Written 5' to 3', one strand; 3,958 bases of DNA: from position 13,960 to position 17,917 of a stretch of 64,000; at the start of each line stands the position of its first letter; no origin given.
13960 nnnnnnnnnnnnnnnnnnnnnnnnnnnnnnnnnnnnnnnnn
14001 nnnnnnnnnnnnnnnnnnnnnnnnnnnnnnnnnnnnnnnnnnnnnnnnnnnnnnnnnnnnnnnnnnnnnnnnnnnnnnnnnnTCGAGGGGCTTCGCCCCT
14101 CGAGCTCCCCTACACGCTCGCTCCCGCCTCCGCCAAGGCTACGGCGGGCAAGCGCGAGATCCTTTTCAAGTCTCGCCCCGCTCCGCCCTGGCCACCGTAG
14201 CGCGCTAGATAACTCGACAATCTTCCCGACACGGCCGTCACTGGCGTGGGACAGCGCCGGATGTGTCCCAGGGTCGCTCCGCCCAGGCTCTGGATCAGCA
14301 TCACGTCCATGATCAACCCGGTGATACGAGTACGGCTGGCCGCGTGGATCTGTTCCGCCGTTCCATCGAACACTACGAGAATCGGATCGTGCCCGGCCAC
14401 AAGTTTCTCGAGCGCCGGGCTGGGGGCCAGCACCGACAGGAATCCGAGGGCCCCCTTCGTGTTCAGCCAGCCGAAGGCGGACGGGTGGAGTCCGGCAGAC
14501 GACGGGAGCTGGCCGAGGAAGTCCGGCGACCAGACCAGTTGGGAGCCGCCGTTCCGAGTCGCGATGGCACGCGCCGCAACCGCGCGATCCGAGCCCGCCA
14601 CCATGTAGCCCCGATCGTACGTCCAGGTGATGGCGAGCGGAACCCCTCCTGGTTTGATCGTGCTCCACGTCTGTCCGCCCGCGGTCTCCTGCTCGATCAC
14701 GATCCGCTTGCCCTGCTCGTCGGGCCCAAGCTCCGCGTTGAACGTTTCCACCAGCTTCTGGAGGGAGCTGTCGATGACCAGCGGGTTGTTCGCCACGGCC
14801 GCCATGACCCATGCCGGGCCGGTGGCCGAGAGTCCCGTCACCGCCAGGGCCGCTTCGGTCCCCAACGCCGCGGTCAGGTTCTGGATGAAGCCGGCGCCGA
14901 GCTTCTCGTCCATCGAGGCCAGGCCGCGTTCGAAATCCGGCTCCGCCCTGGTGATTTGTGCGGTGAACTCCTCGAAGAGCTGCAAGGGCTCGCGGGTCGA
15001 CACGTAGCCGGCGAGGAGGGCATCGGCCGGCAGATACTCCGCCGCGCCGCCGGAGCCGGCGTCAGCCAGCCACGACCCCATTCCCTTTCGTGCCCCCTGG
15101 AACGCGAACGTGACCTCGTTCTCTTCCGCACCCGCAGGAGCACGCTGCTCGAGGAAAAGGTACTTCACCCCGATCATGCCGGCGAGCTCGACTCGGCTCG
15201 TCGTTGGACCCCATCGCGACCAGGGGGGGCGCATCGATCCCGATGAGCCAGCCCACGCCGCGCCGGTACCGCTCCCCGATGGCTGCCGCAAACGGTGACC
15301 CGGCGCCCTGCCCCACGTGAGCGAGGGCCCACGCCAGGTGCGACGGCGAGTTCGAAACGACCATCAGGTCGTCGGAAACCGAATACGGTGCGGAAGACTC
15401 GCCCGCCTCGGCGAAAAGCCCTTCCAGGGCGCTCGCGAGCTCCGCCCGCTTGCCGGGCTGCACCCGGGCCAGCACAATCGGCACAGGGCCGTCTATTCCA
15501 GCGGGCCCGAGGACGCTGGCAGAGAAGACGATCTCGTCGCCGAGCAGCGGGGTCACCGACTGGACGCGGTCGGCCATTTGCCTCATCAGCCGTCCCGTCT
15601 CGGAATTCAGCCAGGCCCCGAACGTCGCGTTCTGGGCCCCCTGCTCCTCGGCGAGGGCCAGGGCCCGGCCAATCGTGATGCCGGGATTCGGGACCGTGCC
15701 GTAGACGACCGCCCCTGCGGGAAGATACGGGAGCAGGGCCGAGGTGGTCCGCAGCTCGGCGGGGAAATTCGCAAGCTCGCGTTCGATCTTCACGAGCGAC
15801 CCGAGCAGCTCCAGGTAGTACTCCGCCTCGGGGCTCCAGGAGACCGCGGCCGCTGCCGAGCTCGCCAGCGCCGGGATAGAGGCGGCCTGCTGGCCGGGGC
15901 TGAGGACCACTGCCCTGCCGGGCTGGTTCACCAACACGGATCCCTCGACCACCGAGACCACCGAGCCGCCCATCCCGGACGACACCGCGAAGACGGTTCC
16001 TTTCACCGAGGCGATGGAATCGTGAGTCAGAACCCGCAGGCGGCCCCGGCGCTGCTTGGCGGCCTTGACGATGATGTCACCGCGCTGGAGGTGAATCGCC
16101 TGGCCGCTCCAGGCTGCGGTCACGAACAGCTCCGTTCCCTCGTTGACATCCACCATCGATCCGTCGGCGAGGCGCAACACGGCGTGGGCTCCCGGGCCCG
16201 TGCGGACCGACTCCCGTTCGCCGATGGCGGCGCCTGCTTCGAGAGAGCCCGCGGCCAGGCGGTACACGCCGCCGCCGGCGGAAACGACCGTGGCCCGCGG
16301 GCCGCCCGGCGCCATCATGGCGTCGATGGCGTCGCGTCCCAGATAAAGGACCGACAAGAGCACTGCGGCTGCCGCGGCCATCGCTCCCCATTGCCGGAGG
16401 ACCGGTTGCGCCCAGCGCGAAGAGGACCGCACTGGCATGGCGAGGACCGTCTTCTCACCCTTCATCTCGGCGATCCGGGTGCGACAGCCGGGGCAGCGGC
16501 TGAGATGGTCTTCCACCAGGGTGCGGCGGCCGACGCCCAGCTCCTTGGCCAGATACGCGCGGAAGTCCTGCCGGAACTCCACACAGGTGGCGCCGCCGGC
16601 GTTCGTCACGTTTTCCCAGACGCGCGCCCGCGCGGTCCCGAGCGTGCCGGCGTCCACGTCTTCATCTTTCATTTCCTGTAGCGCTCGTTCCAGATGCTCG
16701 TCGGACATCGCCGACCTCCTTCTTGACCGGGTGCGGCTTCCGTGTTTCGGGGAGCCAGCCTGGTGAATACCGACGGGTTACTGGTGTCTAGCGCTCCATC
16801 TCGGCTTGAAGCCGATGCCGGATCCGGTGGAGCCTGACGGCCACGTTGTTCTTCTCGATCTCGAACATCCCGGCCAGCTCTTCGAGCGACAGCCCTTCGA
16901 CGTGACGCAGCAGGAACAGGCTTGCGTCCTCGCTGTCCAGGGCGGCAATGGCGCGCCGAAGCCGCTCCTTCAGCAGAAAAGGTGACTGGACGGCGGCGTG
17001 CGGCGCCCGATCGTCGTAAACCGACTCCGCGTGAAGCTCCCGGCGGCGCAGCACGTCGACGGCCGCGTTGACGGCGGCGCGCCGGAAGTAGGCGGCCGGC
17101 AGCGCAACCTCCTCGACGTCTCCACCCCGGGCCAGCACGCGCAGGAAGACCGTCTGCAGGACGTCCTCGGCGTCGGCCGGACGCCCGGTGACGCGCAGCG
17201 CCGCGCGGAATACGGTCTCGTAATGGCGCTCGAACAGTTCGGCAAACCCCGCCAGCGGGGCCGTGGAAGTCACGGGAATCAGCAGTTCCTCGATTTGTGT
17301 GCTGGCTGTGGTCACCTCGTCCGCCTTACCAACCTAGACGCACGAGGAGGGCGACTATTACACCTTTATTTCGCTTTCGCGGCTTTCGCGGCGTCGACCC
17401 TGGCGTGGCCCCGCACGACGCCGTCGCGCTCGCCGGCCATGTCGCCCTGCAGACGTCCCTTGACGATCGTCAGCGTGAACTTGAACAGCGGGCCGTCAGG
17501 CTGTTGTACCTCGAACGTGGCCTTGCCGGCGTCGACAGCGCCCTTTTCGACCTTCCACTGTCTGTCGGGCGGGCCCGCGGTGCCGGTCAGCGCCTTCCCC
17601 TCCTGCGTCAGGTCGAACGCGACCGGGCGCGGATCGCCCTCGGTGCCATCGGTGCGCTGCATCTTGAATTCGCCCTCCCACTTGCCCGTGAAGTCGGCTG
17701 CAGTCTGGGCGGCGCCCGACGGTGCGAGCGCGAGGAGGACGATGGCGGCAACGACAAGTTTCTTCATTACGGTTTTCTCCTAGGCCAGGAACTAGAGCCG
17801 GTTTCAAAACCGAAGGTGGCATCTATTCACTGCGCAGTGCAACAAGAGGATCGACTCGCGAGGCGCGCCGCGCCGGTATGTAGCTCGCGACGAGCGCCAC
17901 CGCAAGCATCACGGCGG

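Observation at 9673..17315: ECF sigma / giant anti-sigma operon driving a double ABC-2 transporter whose last permease carries a discoidin domain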

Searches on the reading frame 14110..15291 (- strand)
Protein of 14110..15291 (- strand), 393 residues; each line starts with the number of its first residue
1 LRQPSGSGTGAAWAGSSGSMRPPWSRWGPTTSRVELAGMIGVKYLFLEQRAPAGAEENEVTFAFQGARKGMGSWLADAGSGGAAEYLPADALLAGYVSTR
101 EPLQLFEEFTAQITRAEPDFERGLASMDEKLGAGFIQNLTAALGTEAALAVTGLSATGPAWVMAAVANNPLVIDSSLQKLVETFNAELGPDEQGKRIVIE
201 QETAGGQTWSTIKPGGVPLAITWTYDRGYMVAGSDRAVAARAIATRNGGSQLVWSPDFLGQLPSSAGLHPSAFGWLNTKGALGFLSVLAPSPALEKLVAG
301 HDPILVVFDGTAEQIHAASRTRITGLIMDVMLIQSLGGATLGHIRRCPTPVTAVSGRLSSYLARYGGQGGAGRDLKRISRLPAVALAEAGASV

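Call 3: search_protein_families(library=pfam, proteins=[window:14110-15291:-], max_evalue=0.1)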
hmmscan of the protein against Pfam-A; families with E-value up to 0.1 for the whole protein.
window:14110-15291:- (393 aa): 1 family
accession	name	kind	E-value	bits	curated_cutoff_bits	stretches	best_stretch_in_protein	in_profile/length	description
PF11832.13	DUF3352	-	3.9e-06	26.2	26.8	1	82-258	36-213/536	Protein of unknown function (DUF3352)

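Call 6: search_protein_families(library=ncbifam, proteins=[window:14110-15291:-], max_evalue=0.01)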
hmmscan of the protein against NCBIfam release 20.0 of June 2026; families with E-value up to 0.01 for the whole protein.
window:14110-15291:- (393 aa): 0 families

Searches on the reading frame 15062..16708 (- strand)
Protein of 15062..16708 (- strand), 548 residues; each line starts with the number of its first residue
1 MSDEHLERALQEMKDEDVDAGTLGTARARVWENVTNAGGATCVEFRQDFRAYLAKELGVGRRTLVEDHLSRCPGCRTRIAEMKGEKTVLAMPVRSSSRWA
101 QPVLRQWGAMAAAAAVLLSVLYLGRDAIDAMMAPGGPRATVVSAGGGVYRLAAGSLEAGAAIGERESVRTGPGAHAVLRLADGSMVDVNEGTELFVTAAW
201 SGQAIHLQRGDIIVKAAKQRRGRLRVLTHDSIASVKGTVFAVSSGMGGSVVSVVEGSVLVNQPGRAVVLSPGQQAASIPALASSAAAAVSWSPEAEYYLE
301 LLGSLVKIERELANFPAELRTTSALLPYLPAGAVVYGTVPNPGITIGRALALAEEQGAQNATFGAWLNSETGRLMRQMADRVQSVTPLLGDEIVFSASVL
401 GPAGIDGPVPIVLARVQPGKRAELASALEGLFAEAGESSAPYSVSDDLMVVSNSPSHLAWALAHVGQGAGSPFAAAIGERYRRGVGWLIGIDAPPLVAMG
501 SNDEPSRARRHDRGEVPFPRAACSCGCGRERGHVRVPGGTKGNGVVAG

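Call 3: search_protein_families(library=pfam, proteins=[window:15062-16708:-], max_evalue=0.1)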
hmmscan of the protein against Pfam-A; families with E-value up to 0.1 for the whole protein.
window:15062-16708:- (548 aa): 2 families
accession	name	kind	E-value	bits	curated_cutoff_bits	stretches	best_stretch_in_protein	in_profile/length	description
PF04773.18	FecR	-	1.2e-15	58.1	24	1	167-258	2-96/97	FecR protein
PF13490.11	zf-HC2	-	8e-05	23.1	22.2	1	42-76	1-35/35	Putative zinc-finger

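Call 6: search_protein_families(library=ncbifam, proteins=[window:15062-16708:-], max_evalue=0.01)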
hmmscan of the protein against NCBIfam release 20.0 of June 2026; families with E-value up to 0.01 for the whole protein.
window:15062-16708:- (548 aa): 5 families
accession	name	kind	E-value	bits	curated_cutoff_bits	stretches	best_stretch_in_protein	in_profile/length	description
NF007296.1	PRK09774.1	equivalog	2e-06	27.2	385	1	160-270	99-213/313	ferric citrate uptake sigma factor regulator FecR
NF047849.1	Lsa33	exception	2.6e-06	26.9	420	1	167-272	62-179/310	surface adhesin Lsa33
NF033165.1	lipo_LipL45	exception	4.3e-05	22.7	350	1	158-261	63-174/391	lipoprotein LipL45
NF047876.1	Lsa19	exception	0.00028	20.7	250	1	155-261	28-137/182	adhesin Lsa19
NF033682.1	retention_LapA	subfamily_domain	0.0029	17.8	50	0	155-199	24-68/145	retention module-containing protein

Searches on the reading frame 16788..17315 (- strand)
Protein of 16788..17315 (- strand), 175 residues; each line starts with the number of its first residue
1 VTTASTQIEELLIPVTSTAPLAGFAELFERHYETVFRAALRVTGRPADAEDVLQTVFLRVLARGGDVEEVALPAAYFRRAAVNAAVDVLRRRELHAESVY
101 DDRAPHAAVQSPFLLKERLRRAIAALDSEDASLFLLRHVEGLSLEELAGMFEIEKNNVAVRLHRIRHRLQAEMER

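Call 3: search_protein_families(library=pfam, proteins=[window:16788-17315:-], max_evalue=0.1)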
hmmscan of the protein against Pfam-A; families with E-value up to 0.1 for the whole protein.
window:16788-17315:- (175 aa): 4 families
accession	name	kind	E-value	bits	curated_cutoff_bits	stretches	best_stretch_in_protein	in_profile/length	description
PF04542.20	Sigma70_r2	-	6e-12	45.6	24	1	27-92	1-68/71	Sigma-70 region 2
PF08281.18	Sigma70_r4_2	-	1.3e-10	41.2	25.7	1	117-169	2-54/54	Sigma-70, region 4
PF07638.17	Sigma70_ECF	-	0.00016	22.1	21.1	1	107-174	118-184/185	ECF sigma factor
PF04545.22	Sigma70_r4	-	0.00022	21.1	24.1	1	122-170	1-49/50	Sigma-70, region 4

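Call 6: search_protein_families(library=ncbifam, proteins=[window:16788-17315:-], max_evalue=0.01)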
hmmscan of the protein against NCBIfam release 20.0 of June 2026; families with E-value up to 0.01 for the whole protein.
window:16788-17315:- (175 aa): 77 families (the best 25 are shown)
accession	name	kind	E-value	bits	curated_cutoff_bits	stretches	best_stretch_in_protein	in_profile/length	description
TIGR02983.1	SigE-fam_strep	subfamily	1.6e-22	80.1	141.55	1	23-174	7-159/162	SigE family RNA polymerase sigma factor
TIGR02937.1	sigma70-ECF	superfamily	1.6e-22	79.9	42.9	1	24-172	3-164/165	sigma-70 family RNA polymerase sigma factor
NF058625.1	sigma_PG0214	equivalog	1.1e-21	77.3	130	1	24-174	6-162/170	GFO_1088 family ECF-type sigma factor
NF009166.1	PRK12513.1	equivalog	3.1e-18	66.2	206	1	18-172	18-185/193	RNA polymerase sigma factor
NF008888.0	PRK11922.1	equivalog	1.8e-16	60.5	204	1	7-174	15-197/231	RNA polymerase sigma factor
TIGR02985.1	Sig70_bacteroi1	subfamily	1.9e-15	57.4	126.4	1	24-172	3-161/162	RNA polymerase sigma-70 factor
NF004113.0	PRK05602.1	equivalog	1.2e-14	54.4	208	1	9-174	33-202/211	RNA polymerase sigma factor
NF007225.0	PRK09643.1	equivalog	1.3e-14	54.4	190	1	23-174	28-183/204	RNA polymerase sigma factor SigM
NF007223.0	PRK09641.1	equivalog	2.2e-14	53.8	209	2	23-93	19-89/187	RNA polymerase sigma factor SigW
NF009179.0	PRK12527.1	equivalog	2.4e-13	50.5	162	1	29-162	2-142/159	RNA polymerase sigma factor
TIGR02950.1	SigM_subfam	subfamily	2.7e-13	50.1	147.95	1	25-173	3-158/159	RNA polymerase sigma factor, SigM family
NF007229.0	PRK09647.1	equivalog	2.8e-13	49.7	265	1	22-174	44-203/220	RNA polymerase sigma factor SigE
TIGR02989.1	Sig-70_gvs1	subfamily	3.4e-13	49.8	124.55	1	24-170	3-155/158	RNA polymerase sigma-70 factor, Rhodopirellula/Verrucomicrobium family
TIGR02948.1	SigW_bacill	equivalog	3.9e-12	46.6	243.1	2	103-173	115-184/187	RNA polymerase sigma factor SigW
NF009176.0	PRK12524.1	equivalog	7e-12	45.5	264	1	11-164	16-175/196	RNA polymerase sigma factor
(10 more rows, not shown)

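Call 82: search_protein_families(library=padloc, proteins=[window:16788-17315:-], max_evalue=0.001)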
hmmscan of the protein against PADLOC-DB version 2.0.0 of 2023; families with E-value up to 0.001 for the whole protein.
window:16788-17315:- (175 aa): 0 families

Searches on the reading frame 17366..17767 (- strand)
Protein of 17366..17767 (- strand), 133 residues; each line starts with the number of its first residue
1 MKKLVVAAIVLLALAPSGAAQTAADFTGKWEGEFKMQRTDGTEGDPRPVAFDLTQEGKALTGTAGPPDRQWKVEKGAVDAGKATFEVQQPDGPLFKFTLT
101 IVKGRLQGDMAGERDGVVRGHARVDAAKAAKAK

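Call 81: search_protein_families(library=ncbifam, proteins=[window:17366-17767:-], max_evalue=0.00001)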
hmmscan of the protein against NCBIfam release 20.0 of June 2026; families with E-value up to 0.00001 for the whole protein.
window:17366-17767:- (133 aa): 0 families

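Call 82: search_protein_families(library=padloc, proteins=[window:17366-17767:-], max_evalue=0.001)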
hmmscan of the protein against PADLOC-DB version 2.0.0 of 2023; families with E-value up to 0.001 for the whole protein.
window:17366-17767:- (133 aa): 0 families
